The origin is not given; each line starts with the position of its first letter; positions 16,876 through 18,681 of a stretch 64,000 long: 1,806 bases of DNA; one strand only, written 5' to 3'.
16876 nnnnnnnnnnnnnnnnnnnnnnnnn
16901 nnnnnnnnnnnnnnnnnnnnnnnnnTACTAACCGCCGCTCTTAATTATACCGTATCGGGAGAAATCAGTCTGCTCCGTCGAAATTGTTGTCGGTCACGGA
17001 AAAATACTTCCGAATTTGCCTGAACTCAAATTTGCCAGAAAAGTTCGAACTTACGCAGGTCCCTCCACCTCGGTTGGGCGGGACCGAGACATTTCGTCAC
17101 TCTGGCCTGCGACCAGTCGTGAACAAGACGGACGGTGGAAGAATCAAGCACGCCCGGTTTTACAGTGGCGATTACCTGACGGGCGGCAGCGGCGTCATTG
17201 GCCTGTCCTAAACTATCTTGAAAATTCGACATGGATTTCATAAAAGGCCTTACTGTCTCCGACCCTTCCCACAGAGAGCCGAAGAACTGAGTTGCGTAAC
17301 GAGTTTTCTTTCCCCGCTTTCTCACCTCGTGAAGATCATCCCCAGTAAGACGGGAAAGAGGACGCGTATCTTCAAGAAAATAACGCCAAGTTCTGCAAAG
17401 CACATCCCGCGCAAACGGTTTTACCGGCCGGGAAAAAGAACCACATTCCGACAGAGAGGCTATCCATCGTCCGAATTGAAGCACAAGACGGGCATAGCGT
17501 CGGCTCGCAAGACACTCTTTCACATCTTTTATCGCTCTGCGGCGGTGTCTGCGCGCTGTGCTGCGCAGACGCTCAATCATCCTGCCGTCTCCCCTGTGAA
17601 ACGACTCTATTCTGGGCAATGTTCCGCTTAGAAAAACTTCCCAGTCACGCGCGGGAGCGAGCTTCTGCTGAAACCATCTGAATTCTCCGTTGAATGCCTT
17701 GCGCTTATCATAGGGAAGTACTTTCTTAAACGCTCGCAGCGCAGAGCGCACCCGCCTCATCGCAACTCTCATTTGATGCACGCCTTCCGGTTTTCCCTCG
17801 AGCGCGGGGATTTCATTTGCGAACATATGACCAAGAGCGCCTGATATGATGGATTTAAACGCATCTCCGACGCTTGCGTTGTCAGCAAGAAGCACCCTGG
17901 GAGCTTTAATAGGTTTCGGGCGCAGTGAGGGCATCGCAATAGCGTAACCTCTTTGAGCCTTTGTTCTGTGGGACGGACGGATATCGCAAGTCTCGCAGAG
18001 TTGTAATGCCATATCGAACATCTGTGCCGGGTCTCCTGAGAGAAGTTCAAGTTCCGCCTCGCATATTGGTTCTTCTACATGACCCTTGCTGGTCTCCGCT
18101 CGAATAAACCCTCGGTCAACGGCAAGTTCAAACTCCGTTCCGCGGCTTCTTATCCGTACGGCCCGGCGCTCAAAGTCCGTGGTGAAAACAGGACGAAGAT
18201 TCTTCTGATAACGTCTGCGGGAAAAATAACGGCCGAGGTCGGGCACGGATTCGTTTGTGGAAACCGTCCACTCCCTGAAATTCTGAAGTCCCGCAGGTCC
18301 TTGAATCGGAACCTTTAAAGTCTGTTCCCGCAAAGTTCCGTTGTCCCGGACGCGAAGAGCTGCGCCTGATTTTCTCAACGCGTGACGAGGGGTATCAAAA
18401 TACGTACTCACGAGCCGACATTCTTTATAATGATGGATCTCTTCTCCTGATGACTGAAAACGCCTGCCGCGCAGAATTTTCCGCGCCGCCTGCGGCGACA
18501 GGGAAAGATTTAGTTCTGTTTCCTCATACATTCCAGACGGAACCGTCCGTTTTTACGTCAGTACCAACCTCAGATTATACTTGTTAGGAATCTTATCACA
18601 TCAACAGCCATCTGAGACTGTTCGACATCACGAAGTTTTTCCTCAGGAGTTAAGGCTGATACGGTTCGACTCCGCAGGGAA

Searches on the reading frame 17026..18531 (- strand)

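Call 16: search_protein_families(library=pfam, proteins=[window:17026-18531:-], max_evalue=0.001)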
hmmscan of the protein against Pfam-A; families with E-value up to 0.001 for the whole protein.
window:17026-18531:- (501 aa): 2 families
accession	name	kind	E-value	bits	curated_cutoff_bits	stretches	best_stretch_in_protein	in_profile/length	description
PF05235.19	CHAD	-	1.1e-55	189.5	25.6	1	228-454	2-227/228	CHAD domain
PF01928.26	CYTH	-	1.5e-18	67.7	23.2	1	27-196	22-179/179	CYTH domain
